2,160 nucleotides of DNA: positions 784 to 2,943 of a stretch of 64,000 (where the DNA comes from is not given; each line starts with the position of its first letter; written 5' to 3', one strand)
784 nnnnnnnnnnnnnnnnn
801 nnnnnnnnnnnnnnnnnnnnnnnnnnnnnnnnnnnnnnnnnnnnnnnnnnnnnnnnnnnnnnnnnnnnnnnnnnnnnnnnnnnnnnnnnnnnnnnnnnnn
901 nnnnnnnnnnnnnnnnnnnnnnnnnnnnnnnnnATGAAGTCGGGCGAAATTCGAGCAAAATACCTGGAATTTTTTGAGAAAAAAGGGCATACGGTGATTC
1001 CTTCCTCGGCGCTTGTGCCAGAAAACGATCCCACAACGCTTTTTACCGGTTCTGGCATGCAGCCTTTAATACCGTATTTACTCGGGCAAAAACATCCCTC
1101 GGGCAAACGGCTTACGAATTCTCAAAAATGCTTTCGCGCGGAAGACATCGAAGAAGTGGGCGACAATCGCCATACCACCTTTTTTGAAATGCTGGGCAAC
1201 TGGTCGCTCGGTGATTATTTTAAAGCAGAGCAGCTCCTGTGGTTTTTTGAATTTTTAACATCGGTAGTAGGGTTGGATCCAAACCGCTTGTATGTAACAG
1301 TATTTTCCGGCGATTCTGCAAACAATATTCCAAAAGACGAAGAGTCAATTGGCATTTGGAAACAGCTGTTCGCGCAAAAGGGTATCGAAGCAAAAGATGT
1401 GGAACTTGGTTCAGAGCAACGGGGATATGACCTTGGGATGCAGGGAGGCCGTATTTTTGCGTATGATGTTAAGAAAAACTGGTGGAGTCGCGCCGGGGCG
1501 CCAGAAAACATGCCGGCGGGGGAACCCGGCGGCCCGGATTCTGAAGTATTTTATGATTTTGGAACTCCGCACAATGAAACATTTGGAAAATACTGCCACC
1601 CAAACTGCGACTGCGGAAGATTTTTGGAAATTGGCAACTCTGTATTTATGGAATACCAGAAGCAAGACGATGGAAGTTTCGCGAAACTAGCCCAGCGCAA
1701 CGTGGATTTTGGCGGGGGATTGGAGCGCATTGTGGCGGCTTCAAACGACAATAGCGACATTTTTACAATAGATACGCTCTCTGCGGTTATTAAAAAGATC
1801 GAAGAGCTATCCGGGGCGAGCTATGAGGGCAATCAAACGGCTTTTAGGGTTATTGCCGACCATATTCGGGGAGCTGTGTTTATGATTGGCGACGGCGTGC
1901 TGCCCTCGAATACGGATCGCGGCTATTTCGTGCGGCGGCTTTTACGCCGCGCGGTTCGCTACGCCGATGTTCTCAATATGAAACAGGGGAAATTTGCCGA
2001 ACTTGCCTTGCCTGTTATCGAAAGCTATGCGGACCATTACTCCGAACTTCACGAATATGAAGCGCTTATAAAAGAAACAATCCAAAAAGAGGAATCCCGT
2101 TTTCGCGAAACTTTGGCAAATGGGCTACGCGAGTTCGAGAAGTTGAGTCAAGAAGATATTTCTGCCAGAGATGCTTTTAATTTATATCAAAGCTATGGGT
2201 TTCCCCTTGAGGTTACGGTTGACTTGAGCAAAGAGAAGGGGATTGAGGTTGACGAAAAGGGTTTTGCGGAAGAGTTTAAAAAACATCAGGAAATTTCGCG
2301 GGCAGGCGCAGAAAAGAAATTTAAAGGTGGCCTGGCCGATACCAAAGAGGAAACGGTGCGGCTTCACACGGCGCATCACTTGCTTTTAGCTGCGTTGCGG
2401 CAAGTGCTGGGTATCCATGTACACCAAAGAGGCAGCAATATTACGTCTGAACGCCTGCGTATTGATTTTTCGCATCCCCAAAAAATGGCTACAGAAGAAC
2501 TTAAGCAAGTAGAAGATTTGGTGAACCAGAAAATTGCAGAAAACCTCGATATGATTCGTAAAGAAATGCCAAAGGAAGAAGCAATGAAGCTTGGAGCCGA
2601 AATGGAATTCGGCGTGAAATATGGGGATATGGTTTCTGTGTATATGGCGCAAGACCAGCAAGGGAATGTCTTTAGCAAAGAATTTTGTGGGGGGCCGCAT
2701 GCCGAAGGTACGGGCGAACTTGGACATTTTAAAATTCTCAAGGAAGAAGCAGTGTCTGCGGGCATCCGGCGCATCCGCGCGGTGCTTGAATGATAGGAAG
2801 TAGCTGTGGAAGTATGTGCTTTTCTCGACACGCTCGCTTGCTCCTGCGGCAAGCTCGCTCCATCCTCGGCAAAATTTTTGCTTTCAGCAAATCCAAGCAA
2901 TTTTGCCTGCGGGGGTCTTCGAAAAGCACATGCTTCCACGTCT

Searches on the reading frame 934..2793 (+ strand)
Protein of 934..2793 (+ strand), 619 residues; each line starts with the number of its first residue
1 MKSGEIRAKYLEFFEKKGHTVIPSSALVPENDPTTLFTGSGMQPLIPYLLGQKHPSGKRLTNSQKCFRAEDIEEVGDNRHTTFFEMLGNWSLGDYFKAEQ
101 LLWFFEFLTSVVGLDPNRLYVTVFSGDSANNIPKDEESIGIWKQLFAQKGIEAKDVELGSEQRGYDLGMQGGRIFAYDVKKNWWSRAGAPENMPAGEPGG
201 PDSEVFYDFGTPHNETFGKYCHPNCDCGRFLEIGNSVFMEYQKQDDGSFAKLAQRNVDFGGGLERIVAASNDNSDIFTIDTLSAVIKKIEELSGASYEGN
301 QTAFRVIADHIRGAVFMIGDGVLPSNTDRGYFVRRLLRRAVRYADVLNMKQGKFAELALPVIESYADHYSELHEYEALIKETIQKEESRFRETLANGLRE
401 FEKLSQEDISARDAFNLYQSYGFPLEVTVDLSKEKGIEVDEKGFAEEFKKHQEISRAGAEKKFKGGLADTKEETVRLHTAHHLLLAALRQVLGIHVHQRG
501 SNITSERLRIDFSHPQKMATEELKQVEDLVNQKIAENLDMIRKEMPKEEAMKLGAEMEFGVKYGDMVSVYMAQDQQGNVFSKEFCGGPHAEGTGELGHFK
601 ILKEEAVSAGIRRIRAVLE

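Call 8: find_related_loci(query=window:934-2790:+, collection=genome_contigs, flank=3000)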
Query window:934-2790:+ (619 aa) in genome_contigs; peptide patterns used: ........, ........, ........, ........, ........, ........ (x = any residue, [..] = any of these).
600 stretches matched a pattern (row limit reached: there are more); 600 encode a relative of the query (tblastn E <= 1e-3); the best 80 are kept; 80 distinct loci.
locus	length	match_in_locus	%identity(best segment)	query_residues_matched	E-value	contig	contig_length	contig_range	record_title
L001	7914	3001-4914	74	1-619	0e+0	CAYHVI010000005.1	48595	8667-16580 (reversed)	MAG TPA_asm: uncultured Candidatus Saccharibacteria bacterium isolate ERP119705_co17_966 genome assembly, contig: NODE_6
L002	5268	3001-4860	63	1-618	0e+0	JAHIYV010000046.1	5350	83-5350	MAG: Patescibacteria group bacterium isolate Modern_marine.mb.145 Modern_marine.mb.145_k141_665439, whole genome shotgun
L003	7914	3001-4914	61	1-618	0e+0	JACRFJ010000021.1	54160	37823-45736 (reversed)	MAG: Candidatus Kaiserbacteria bacterium isolate NC_groundwater_1722_Pr3_B-0.1um_52_27 SR-2_scaffold_141_1208910, whole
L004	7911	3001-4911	59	1-618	0e+0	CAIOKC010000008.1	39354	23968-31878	uncultured bacterium isolate LaPlata_bin-2928 genome assembly, contig: bin-2928:08/32, whole genome shotgun sequence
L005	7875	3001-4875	59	1-619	0e+0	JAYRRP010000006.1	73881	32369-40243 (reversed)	MAG: Candidatus Saccharimonadales bacterium isolate XM1_ASGE3bin.32 k141_808804, whole genome shotgun sequence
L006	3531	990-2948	57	1-619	0e+0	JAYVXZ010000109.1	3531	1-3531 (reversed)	MAG: Candidatus Adlerbacteria bacterium isolate GL85_DN_metabinner_53 GL85_DN_metabinner_53_108, whole genome shotgun se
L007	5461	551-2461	63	1-618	0e+0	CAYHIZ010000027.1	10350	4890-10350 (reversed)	MAG TPA_asm: uncultured Candidatus Saccharibacteria bacterium isolate ERP119705_co13_459 genome assembly, contig: NODE_8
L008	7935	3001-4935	56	1-618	0e+0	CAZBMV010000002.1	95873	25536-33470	MAG TPA_asm: uncultured Candidatus Saccharibacteria bacterium isolate binchicken_co16_358 genome assembly, contig: NODE_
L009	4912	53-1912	58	1-618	0e+0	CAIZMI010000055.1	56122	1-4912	uncultured bacterium isolate Loc090907-8-6m_bin-405 genome assembly, contig: bin-405:55/64, whole genome shotgun sequenc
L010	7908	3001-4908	58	1-619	0e+0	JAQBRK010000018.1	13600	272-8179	MAG: Parcubacteria group bacterium isolate RYN_397 scaffold_2216581, whole genome shotgun sequence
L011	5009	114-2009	58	1-619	0e+0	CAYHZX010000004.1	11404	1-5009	MAG TPA_asm: uncultured Candidatus Saccharibacteria bacterium isolate ERP119705_co19_866 genome assembly, contig: NODE_5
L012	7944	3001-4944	57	1-618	0e+0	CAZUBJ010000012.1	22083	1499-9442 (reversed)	MAG TPA_asm: uncultured Candidatus Saccharibacteria bacterium isolate SRP286056_co3_521 genome assembly, contig: NODE_21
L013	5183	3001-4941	57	1-618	0e+0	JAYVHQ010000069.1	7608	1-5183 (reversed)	MAG: Candidatus Kaiserbacteria bacterium isolate GL49_Down_metabinner_27 GL49_Down_metabinner_27_68, whole genome shotgu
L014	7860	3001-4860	55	1-618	0e+0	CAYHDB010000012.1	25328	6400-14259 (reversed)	MAG TPA_asm: uncultured Candidatus Saccharibacteria bacterium isolate ERP119702_co1_281 genome assembly, contig: NODE_20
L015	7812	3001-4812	55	1-618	0e+0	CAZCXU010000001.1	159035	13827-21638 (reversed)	MAG TPA_asm: uncultured Gammaproteobacteria bacterium isolate SRP170004_co1_29 genome assembly, contig: NODE_89_length_1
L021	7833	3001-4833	77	1-618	0e+0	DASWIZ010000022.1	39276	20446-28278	MAG TPA_asm: Candidatus Paceibacterota bacterium isolate SMAG_U2882 k141_2111134, whole genome shotgun sequence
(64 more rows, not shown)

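Call 16: find_encoding_contigs(protein=window:934-2793:+, flank=3000, max_places=10)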
Protein window:934-2793:+ (619 aa): no gene with exactly this product is on record in the collection.

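Call 17: find_related_loci(query=window:934-2790:+, collection=metagenome_contigs, flank=2500)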
Query window:934-2790:+ (619 aa) in metagenome_contigs; peptide patterns used: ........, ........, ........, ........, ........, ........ (x = any residue, [..] = any of these).
600 stretches matched a pattern (row limit reached: there are more); 598 encode a relative of the query (tblastn E <= 1e-3); the best 80 are kept; 80 distinct loci.
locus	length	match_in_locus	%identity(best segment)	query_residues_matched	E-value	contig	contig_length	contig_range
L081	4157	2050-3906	63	1-619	0e+0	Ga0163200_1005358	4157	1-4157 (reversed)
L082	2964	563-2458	61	1-619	0e+0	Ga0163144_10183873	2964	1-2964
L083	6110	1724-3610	62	1-619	0e+0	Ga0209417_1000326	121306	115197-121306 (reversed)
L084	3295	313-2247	62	1-618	0e+0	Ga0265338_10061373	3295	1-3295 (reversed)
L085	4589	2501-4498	58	1-618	0e+0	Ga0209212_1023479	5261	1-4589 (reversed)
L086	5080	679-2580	57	6-618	0e+0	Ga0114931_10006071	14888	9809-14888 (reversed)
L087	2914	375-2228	57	1-619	0e+0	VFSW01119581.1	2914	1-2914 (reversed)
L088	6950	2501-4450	57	1-619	0e+0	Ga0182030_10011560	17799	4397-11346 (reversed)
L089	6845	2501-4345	56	1-618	0e+0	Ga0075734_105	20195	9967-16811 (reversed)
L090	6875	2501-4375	56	1-618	0e+0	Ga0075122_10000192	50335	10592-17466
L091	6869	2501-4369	56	1-619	0e+0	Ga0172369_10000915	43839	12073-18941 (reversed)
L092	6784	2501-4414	55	1-619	0e+0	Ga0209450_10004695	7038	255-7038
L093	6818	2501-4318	55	1-618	0e+0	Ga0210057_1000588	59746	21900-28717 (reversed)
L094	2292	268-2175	54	1-618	0e+0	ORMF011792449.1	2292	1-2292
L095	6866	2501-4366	57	1-618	0e+0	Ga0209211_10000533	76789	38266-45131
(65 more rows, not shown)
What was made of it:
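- Tried and rejected: I spent the single genome_contigs and metagenome_contigs scans on AlaS (calls 8, 17), before I knew which blocks of the element are conserved.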

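Call 37: find_homologous_proteins(query=window:934-2790:+, max_evalue=1e-100)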
Query window:934-2790:+ (619 aa): 8000 proteins with E <= 1e-100 among 8000 candidates; the best 120 are listed.
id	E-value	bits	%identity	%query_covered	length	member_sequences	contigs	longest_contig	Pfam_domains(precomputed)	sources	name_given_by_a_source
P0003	0.0e+0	1414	100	100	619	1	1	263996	PF01411.25,PF07973.20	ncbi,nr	ncbi:MAG: alanine--tRNA ligase [Candidatus Wildermuthbacteria bacterium]|nr:alanine--tRNA ligase [Ca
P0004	0.0e+0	1306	92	100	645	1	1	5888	PF01411.25,PF07973.20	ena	-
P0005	0.0e+0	1290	91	100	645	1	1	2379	PF01411.25,PF07973.20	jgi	-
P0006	0.0e+0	1127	81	100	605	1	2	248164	PF01411.25,PF07973.20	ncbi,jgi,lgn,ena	-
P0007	0.0e+0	1116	79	100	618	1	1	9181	PF01411.25,PF07973.20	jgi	-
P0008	0.0e+0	1115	81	97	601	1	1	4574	PF01411.25,PF07973.20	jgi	-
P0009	0.0e+0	1112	78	100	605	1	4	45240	PF01411.25,PF07973.20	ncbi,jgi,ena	ncbi:MAG TPA: alanine--tRNA ligase [Candidatus Paceibacterota bacterium]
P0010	0.0e+0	1110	79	100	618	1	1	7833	PF01411.25,PF07973.20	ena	-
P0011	0.0e+0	1093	77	100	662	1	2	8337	PF01411.25,PF07973.20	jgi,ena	-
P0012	0.0e+0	1086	77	100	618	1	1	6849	PF01411.25,PF07973.20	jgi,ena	-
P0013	0.0e+0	1078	76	100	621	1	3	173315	PF01411.25,PF07973.20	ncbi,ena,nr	ncbi:MAG: Alanine--tRNA ligase [Parcubacteria group bacterium Greene0714_21]|nr:MAG: Alanine--tRNA l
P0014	0.0e+0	1057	78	98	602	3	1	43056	PF01411.25,PF07973.20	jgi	-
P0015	0.0e+0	1055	77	98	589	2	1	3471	PF01411.25,PF07973.20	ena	-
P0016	0.0e+0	1051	77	98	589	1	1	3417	PF01411.25,PF07973.20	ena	-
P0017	0.0e+0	1043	71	100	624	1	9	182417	PF01411.25,PF07973.20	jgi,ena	-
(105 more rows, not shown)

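Call 38: find_encoding_contigs(protein=P0004, flank=4000, max_places=4)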
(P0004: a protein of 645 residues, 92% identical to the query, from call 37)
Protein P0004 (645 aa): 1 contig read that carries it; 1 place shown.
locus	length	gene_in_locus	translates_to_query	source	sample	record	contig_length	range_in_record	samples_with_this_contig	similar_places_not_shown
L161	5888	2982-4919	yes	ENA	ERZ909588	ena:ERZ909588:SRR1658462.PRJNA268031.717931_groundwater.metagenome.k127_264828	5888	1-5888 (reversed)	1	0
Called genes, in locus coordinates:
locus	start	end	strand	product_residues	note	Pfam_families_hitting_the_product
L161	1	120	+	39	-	?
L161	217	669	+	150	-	-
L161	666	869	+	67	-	-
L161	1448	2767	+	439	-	PF04055:Radical_SAM, PF13186:SPASM (faint)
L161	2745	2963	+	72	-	-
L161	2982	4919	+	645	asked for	PF01411:tRNA-synt_2c, PF07973:tRNA_SAD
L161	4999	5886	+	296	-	?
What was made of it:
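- No gene is called there in L161 (call 38).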

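Call 39: find_encoding_contigs(protein=P0005, flank=4000, max_places=4)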
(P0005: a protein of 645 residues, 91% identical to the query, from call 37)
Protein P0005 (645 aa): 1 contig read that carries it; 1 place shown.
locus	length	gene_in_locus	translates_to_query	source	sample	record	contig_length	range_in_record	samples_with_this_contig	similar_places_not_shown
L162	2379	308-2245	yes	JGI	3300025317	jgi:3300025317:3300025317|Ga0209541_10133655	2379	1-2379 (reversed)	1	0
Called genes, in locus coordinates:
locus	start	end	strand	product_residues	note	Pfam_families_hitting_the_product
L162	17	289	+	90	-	-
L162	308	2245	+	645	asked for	PF01411:tRNA-synt_2c, PF07973:tRNA_SAD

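Call 40: find_encoding_contigs(protein=P0006, flank=4000, max_places=4)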
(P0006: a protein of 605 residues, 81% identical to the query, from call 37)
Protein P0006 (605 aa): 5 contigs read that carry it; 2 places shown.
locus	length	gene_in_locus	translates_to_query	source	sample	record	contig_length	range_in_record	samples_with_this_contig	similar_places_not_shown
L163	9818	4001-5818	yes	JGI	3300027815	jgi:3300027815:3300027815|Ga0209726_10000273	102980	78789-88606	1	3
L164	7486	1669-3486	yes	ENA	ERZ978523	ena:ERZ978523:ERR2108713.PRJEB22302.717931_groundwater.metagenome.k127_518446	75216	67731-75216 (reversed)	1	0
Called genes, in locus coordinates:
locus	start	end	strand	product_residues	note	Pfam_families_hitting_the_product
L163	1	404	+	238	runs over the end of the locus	PF00121:TIM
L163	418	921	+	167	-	PF04308:RNaseH_like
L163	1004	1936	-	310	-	PF01145:Band_7 (weak)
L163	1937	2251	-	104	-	-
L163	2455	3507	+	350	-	PF03054:tRNA_Me_trans, PF20259:tRNA_Me_trans_M, PF20258:tRNA_Me_trans_C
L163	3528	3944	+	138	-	-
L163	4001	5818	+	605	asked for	PF01411:tRNA-synt_2c, PF07973:tRNA_SAD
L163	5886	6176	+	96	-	-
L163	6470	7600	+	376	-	-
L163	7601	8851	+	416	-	-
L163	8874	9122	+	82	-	PF01176:eIF-1a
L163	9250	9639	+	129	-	PF00416:Ribosomal_S13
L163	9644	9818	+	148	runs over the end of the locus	PF00411:Ribosomal_S11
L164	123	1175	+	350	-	PF03054:tRNA_Me_trans, PF20259:tRNA_Me_trans_M, PF20258:tRNA_Me_trans_C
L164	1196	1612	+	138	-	-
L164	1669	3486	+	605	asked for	PF01411:tRNA-synt_2c, PF07973:tRNA_SAD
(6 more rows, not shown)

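Call 49: find_encoding_contigs(protein=P0008, flank=4000, max_places=3)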
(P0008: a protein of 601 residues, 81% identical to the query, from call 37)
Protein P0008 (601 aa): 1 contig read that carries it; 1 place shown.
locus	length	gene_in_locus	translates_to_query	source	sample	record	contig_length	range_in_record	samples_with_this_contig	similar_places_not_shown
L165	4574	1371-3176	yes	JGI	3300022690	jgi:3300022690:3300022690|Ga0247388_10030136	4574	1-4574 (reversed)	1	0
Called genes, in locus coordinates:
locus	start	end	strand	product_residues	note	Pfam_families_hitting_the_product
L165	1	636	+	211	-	?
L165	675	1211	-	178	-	-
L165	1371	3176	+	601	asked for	PF01411:tRNA-synt_2c, PF07973:tRNA_SAD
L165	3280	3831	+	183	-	-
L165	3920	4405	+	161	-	-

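Call 50: find_encoding_contigs(protein=P0007, flank=4000, max_places=3)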
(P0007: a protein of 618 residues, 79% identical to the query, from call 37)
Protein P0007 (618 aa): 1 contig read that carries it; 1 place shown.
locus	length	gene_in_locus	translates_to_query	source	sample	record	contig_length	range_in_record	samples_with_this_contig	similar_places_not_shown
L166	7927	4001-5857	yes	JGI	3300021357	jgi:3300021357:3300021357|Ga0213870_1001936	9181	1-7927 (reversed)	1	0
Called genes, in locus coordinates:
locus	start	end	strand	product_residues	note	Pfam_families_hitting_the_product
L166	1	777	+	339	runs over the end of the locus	PF01087:GalP_UDP_transf, PF16285:DUF4931_N, PF01230:HIT (faint), PF16268:DUF4921, PF02744:GalP_UDP_tr_C (weak)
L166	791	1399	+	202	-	PF09335:VTT_dom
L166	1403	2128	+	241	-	PF00121:TIM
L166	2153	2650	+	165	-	PF04308:RNaseH_like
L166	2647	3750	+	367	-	PF03054:tRNA_Me_trans, PF20259:tRNA_Me_trans_M, PF20258:tRNA_Me_trans_C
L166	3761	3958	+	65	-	-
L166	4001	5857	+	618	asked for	PF01411:tRNA-synt_2c, PF07973:tRNA_SAD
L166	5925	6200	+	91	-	-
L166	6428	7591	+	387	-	-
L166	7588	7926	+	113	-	?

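Call 53: search_protein_families(library=ncbifam, proteins=[L161:1448-2767:+, L161:2691-2963:+, L161:217-669:+, L161:666-869:+], max_evalue=0.01)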
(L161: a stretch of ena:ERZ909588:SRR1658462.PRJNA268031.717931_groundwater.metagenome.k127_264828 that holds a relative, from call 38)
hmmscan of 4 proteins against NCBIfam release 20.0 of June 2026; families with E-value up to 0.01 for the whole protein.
L161:1448-2767:+ (439 aa): 52 families (the best 25 are shown)
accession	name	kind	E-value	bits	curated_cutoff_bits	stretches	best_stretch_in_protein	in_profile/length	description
TIGR03962.1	mycofact_rSAM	equivalog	2e-20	73.2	265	1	105-394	5-308/339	mycofactocin radical SAM maturase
TIGR04545.1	rSAM_ahbD_hemeb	equivalog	2.5e-18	66.6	500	1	119-274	7-169/339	heme b synthase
TIGR04051.1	rSAM_NirJ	equivalog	5.5e-18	65.1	515.45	1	119-277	9-173/354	heme d1 biosynthesis radical SAM protein NirJ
NF045574.1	sacti_mat_StsB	exception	1.3e-16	60.5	625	1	115-383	99-376/466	StsB family radical SAM/SPASM domain sactipeptide maturase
TIGR04403.1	rSAM_skfB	equivalog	1.7e-16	60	300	1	99-355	91-355/402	sporulation killing factor system radical SAM maturase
TIGR04303.1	GeoRSP_rSAM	equivalog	2e-16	60.5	400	1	110-394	3-301/325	GeoRSP system radical SAM/SPASM protein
TIGR04055.1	rSAM_NirJ2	equivalog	2.7e-15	56.7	500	1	119-383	7-290/326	putative heme d1 biosynthesis radical SAM protein NirJ2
NF049973.1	radical_Rv1681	equivalog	3.8e-15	55.6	380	1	115-265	75-230/326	Rv1681 family radical SAM protein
NF050035.1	rSAM_WgK_link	exception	6.9e-15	54.9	650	1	109-233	6-137/367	radical SAM/SPASM peptide maturase WgkB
TIGR04317.1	W_rSAM_matur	equivalog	2.7e-14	53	380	1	113-286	5-188/349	tungsten cofactor oxidoreductase radical SAM maturase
TIGR04053.2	TIGR04053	equivalog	4e-14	52.6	395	1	111-262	7-168/366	TIGR04053 family radical SAM/SPASM domain-containing protein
TIGR04250.1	SCM_rSAM_ScmE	equivalog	5.5e-14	51.8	400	1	115-286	6-185/358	SynChlorMet cassette radical SAM/SPASM protein ScmE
TIGR04054.1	rSAM_NirJ1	equivalog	5.8e-14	51.5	650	1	118-262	42-192/387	putative heme d1 biosynthesis radical SAM protein NirJ1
TIGR04347.1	pseudo_SAM_Halo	equivalog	2.2e-13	50.3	525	1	118-261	44-193/390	TIGR04347 family pseudo-SAM/SPASM protein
TIGR04103.1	rSAM_nif11_3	equivalog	5.9e-13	48.2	725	1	119-253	12-151/412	nif11-class peptide radical SAM maturase 3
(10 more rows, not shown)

L161:2691-2963:+ (90 aa): 1 family
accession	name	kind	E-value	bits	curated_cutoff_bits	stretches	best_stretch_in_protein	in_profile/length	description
NF006453.0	PRK08808.1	equivalog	0.0056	15.8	295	1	17-62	144-187/211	type II secretion system protein J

L161:217-669:+ (150 aa): 0 families

L161:666-869:+ (67 aa): 0 families
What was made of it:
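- In L161 a peptide-maturase-like radical SAM/SPASM gene lies 60 nt downstream (calls 38, 53).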
